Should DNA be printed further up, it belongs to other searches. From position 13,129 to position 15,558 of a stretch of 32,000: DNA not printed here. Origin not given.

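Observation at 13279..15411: Cytoplasmic Mrr-type nuclease domain fused to at least 7 tandem PepSY-like modules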

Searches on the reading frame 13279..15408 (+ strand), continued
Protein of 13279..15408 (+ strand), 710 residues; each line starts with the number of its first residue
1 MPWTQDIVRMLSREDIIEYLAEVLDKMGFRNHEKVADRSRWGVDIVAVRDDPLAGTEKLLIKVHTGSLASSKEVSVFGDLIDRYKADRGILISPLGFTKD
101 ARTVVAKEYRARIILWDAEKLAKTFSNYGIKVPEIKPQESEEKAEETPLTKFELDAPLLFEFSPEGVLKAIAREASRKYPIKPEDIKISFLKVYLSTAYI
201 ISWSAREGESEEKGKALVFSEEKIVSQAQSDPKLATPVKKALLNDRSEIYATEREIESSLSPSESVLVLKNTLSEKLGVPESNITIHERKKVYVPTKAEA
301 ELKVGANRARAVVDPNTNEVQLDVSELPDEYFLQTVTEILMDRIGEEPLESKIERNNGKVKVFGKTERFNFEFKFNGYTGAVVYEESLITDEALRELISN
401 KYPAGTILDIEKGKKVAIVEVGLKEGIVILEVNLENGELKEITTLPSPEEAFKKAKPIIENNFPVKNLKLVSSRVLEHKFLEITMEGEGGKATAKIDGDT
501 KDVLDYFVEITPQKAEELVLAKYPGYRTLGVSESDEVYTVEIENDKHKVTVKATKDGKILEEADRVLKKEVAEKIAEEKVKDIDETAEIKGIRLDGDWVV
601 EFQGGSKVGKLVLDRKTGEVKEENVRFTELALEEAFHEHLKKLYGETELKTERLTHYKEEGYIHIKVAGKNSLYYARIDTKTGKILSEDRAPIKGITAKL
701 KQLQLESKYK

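Call 22: search_protein_families(library=pfam, alignment_id=A1, max_evalue=0.01)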
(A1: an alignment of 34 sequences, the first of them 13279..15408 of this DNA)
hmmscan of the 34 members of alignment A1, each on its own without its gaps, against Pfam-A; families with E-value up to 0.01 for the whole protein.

A. member 1, window:13279-15408:+ (710 aa): 2 families
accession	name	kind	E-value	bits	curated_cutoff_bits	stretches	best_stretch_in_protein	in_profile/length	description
PF04471.18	Mrr_cat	-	1.8e-13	51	21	1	11-123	4-113/115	Restriction endonuclease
PF22722.2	NA-iREase1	-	2.2e-05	24.8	27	1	20-121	5-104/106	NACHT-associated inactive Restriction Endonuclease 1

B. families by the number of members that match (of 34 scanned): 7 families
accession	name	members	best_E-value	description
PF04471.18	Mrr_cat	34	1.5e-19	Restriction endonuclease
PF22722.2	NA-iREase1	34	1.3e-08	NACHT-associated inactive Restriction Endonuclease 1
PF03413.25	PepSY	16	1e-06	Peptidase propeptide and YPEB domain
PF11396.14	PepSY_like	7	9.3e-06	Putative beta-lactamase-inhibitor-like, PepSY-like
PF04883.17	HK97-gp10_like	1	0.0045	Bacteriophage HK97-gp10, putative tail-component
PF21684.2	PipB2_N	1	0.0066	Secreted effector protein PipB2, N-terminal domain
PF03079.20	ARD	1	0.0081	ARD/ARD' family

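Call 23: search_protein_families(library=pfam, proteins=[P0007, P0034, P0035, P0036, P0042, P0052, P0044, P0040, P0051, P0055], max_evalue=0.1)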
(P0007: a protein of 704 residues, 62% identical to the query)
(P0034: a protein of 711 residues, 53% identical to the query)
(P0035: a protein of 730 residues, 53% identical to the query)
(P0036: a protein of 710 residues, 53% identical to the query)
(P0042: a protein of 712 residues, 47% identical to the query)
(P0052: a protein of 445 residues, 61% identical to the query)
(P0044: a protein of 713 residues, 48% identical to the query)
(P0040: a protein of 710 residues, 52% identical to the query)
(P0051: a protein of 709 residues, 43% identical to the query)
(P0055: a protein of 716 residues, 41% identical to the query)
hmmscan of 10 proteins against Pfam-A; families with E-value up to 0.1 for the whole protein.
P0007 (704 aa): 6 families
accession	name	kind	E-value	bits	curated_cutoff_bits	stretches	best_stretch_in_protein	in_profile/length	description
PF04471.18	Mrr_cat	-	3e-15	56.8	21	1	12-124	5-114/115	Restriction endonuclease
PF22722.2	NA-iREase1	-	2e-08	34.6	27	1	20-122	5-105/106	NACHT-associated inactive Restriction Endonuclease 1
PF11396.14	PepSY_like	-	9.3e-06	26.3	28.3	1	506-557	34-82/83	Putative beta-lactamase-inhibitor-like, PepSY-like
PF03413.25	PepSY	-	1.8e-05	25.4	24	0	507-555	2-43/60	Peptidase propeptide and YPEB domain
PF03079.20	ARD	-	0.0081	16.8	27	1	509-549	78-120/157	ARD/ARD' family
PF08848.17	DUF1818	-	0.072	13.6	25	0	329-395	45-107/113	Domain of unknown function (DUF1818)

P0034 (711 aa): 6 families
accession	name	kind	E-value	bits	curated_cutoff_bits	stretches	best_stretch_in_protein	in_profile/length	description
PF04471.18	Mrr_cat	-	2.5e-13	50.6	21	1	20-124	13-114/115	Restriction endonuclease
PF03413.25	PepSY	-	1e-06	29.4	24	0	665-689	34-59/60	Peptidase propeptide and YPEB domain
PF22722.2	NA-iREase1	-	1.3e-05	25.6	27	1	20-122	5-105/106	NACHT-associated inactive Restriction Endonuclease 1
PF11396.14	PepSY_like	-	0.0054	17.5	28.3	1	509-561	33-82/83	Putative beta-lactamase-inhibitor-like, PepSY-like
PF14125.13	DUF4292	-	0.027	14.6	23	0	478-555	111-186/209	Domain of unknown function (DUF4292)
PF10723.15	RepB-RCR_reg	-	0.064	13.6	21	0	49-80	18-48/81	Replication regulatory protein RepB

P0035 (730 aa): 3 families
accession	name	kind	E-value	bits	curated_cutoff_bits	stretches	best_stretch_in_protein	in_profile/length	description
PF04471.18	Mrr_cat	-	6.3e-15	55.7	21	1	38-144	12-115/115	Restriction endonuclease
PF03413.25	PepSY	-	1.2e-06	29.2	24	1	473-526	5-59/60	Peptidase propeptide and YPEB domain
PF22722.2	NA-iREase1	-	3.1e-05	24.4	27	1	38-127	4-91/106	NACHT-associated inactive Restriction Endonuclease 1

P0036 (710 aa): 4 families
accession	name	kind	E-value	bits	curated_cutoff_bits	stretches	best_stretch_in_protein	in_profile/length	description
PF04471.18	Mrr_cat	-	9.3e-14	52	21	1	21-124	14-114/115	Restriction endonuclease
PF03413.25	PepSY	-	7.2e-06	26.7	24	1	633-689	5-60/60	Peptidase propeptide and YPEB domain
PF22722.2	NA-iREase1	-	1.3e-05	25.6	27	1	20-122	5-105/106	NACHT-associated inactive Restriction Endonuclease 1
PF11396.14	PepSY_like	-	0.029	15.1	28.3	0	508-560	33-82/83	Putative beta-lactamase-inhibitor-like, PepSY-like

P0042 (712 aa): 4 families
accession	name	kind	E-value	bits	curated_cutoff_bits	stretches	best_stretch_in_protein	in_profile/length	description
PF04471.18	Mrr_cat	-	1.2e-13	51.6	21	1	18-125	11-115/115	Restriction endonuclease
PF03413.25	PepSY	-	3.2e-06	27.8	24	1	456-507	6-58/60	Peptidase propeptide and YPEB domain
PF22722.2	NA-iREase1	-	0.00031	21.1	27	1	23-109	8-92/106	NACHT-associated inactive Restriction Endonuclease 1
PF16947.10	Ferredoxin_N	-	0.033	14.7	25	0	628-650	39-61/65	N-terminal region of 4Fe-4S ferredoxin iron-sulfur binding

P0052 (445 aa): 4 families
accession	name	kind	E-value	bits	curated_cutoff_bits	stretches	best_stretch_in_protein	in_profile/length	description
PF03413.25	PepSY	-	3e-05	24.7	24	0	245-276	2-33/60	Peptidase propeptide and YPEB domain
PF11396.14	PepSY_like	-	0.0034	18.1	28.3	0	244-294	34-81/83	Putative beta-lactamase-inhibitor-like, PepSY-like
PF02575.21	YbaB_DNA_bd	-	0.036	14.7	25.5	0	263-295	11-43/91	YbaB/EbfC DNA-binding family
PF20409.4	SnoaL_5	-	0.065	14.2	24.1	0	235-300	3-67/118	SnoaL-like domain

P0044 (713 aa): 2 families
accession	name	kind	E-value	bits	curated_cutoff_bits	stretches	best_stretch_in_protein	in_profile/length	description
PF04471.18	Mrr_cat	-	5.8e-15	55.9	21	1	18-125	11-115/115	Restriction endonuclease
PF22722.2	NA-iREase1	-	0.00028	21.3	27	1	23-119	8-102/106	NACHT-associated inactive Restriction Endonuclease 1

P0040 (710 aa): 2 families
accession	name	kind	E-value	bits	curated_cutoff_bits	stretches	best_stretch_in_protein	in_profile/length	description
PF04471.18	Mrr_cat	-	4.9e-14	52.9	21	1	19-124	13-115/115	Restriction endonuclease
PF22722.2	NA-iREase1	-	7.2e-05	23.2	27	1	31-107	19-91/106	NACHT-associated inactive Restriction Endonuclease 1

P0051 (709 aa): 4 families
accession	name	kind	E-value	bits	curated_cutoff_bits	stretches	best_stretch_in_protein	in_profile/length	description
PF04471.18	Mrr_cat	-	3.5e-15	56.6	21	1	18-124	11-114/115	Restriction endonuclease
PF22722.2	NA-iREase1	-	1.6e-08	34.9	27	1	18-115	3-98/106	NACHT-associated inactive Restriction Endonuclease 1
PF03413.25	PepSY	-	0.00027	21.6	24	0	664-687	37-59/60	Peptidase propeptide and YPEB domain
PF08339.15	RTX_C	-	0.076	13.6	30.2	0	540-593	45-100/132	RTX C-terminal domain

P0055 (716 aa): 2 families
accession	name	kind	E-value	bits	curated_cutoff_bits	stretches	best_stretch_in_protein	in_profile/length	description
PF04471.18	Mrr_cat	-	1.4e-13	51.4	21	1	11-122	4-113/115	Restriction endonuclease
PF22722.2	NA-iREase1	-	0.0034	17.8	27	1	21-106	6-90/106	NACHT-associated inactive Restriction Endonuclease 1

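Call 64: list_cluster_members(proteins=[P0043, P0051, P0057, P0059, P0060, P0062, P0064, P0065, P0069, P0084])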
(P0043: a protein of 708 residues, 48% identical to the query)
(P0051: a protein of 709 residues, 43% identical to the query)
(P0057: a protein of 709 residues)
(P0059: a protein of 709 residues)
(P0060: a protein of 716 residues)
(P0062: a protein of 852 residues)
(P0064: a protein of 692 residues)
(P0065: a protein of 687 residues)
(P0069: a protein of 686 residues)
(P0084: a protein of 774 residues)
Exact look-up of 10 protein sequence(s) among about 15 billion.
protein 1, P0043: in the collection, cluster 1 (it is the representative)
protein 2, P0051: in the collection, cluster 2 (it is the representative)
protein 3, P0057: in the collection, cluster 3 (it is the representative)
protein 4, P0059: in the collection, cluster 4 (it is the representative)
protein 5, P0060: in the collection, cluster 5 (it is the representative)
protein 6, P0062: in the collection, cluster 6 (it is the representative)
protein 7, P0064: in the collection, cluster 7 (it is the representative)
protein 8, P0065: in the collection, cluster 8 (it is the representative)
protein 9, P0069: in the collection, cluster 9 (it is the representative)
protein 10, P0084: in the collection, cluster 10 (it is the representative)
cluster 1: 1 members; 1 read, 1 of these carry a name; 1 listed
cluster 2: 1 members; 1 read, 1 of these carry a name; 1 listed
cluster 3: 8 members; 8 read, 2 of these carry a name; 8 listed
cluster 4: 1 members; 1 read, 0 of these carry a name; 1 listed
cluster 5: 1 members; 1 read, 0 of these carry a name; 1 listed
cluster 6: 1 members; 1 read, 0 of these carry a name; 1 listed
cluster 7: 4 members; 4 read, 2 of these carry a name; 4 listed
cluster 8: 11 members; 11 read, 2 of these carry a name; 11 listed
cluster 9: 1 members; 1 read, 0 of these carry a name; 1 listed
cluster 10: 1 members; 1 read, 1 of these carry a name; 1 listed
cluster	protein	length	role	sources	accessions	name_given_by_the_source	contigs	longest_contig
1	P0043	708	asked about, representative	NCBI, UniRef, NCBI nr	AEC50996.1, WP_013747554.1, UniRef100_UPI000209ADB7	predicted type II restriction endonuclease [Pyrococcus sp. NA2] | restriction endonuclease n=1 Tax=Pyrococcus sp. (strain NA2) TaxID=342949 ... | restriction endonuclease [Pyrococcus sp. NA2]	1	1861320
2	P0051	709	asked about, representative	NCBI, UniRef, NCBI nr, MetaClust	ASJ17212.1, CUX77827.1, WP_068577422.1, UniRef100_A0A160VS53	restriction endonuclease [Thermococcus chitonophagus] | Restriction endonuclease n=1 Tax=Thermococcus chitonophagus TaxID=54262 ... | status=active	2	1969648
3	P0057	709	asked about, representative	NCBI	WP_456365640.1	restriction endonuclease [Thermococcus sp.]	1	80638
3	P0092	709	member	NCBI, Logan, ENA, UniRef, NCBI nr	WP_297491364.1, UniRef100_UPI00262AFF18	restriction endonuclease [Thermococcus sp.] | restriction endonuclease n=1 Tax=Thermococcus sp. TaxID=35749 RepID=UPI00262AFF18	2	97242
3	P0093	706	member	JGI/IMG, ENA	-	-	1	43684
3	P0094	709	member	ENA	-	-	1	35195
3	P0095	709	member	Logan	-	-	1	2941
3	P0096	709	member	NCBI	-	-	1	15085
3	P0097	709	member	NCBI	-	-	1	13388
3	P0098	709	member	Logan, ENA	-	-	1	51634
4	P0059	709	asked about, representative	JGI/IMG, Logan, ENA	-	-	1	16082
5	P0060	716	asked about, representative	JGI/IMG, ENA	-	-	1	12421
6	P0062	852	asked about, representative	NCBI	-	-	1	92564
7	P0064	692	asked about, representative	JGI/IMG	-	-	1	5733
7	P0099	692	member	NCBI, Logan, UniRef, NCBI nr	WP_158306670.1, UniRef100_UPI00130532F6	hypothetical protein [Thermococcus sp. AM4] | hypothetical protein n=1 Tax=Thermococcus sp. (strain AM4) TaxID=246969 ...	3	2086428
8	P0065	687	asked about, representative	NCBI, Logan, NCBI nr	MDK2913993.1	MAG: hypothetical protein PWQ79_908 [Thermococcaceae archaeon] | hypothetical protein [Thermococcaceae archaeon]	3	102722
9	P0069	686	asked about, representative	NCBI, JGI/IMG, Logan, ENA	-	-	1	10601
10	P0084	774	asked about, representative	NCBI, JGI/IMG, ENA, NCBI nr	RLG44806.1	MAG: hypothetical protein DRN81_03615 [Thermoproteota archaeon] | MAG: hypothetical protein DRN81_03615 [Candidatus Korarchaeota archaeon]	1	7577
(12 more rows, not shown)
